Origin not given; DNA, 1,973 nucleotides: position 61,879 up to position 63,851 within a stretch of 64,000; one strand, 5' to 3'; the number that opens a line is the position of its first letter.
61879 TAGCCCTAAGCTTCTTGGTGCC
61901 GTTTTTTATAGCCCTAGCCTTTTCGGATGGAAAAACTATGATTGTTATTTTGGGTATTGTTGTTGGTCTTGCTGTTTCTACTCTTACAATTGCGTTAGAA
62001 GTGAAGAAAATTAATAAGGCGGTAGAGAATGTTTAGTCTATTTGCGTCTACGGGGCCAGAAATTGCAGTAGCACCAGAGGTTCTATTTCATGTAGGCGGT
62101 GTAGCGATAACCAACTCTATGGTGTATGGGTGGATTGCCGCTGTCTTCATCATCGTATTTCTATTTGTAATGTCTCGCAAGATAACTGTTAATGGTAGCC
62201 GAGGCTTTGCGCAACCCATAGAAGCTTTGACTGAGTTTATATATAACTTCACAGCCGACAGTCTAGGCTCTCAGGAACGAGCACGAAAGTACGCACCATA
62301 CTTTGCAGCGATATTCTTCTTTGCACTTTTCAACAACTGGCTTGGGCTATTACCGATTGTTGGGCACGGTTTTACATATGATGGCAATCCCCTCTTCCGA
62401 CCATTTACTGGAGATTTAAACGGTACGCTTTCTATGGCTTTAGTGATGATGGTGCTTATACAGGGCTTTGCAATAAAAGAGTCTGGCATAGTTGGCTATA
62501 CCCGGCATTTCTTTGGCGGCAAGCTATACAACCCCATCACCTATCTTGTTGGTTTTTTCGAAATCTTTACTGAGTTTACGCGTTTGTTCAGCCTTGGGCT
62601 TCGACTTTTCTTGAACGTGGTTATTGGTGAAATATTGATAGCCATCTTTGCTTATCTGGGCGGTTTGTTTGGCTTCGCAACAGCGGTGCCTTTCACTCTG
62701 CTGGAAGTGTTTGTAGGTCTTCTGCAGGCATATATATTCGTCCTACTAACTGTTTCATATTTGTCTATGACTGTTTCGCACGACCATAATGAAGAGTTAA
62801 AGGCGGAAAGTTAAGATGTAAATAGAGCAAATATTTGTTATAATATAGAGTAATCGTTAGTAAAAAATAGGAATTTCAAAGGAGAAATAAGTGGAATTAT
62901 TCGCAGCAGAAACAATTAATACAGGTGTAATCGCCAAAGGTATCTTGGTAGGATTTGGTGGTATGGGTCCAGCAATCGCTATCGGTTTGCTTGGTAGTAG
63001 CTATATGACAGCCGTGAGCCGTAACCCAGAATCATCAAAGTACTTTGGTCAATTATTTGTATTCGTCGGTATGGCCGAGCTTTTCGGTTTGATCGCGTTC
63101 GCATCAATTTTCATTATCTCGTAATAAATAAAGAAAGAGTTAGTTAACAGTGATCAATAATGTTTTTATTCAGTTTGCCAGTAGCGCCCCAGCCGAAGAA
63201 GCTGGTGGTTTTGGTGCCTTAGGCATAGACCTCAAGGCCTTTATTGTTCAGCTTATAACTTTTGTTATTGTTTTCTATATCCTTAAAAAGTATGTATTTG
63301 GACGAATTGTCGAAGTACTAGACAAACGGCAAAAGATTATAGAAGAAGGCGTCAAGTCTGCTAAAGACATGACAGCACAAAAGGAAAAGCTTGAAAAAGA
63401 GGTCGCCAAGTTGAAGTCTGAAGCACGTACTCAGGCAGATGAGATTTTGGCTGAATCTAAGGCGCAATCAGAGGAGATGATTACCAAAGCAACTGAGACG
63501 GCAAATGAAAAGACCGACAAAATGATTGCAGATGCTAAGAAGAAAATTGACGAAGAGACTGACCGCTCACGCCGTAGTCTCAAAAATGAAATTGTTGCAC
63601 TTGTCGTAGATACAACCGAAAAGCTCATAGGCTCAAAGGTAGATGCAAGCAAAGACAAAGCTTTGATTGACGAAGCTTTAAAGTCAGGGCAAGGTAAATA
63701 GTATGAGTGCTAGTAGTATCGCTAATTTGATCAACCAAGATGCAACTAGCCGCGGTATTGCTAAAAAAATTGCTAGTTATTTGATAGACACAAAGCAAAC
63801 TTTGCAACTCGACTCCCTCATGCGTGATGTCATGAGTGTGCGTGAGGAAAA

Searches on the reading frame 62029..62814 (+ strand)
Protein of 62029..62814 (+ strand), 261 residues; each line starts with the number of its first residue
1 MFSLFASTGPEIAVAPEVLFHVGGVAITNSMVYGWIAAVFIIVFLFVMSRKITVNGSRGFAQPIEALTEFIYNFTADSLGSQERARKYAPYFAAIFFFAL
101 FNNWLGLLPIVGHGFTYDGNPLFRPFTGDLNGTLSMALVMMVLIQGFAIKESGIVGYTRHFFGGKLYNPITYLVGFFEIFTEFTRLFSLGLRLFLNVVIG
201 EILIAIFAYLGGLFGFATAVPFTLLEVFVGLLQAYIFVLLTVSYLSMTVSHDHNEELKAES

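Call 11: search_protein_families(library=pfam, proteins=[window:62029-62814:+])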
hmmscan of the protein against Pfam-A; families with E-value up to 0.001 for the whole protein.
window:62029-62814:+ (261 aa): 1 family
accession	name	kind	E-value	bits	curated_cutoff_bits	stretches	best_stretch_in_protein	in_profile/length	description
PF00119.25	ATP-synt_A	-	4.6e-44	151.3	33.9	1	31-246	1-217/217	ATP synthase A chain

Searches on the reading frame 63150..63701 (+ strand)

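Call 11: search_protein_families(library=pfam, proteins=[window:63150-63701:+])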
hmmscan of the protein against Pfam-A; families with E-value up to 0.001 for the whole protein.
window:63150-63701:+ (183 aa): 3 families
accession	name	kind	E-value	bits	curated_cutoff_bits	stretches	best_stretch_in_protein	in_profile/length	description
PF00430.23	ATP-synt_B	-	7.7e-25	87.9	28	1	31-160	2-131/132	ATP synthase B/B' CF(0)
PF06188.17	HrpE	-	1.8e-05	25.2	23.5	1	84-182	31-129/191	HrpE/YscL/FliH and V-type ATPase subunit E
PF19745.5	FUT8_N_cat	-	0.00037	19.8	27.6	1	30-177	11-155/499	Alpha-(1,6)-fucosyltransferase N- and catalytic domains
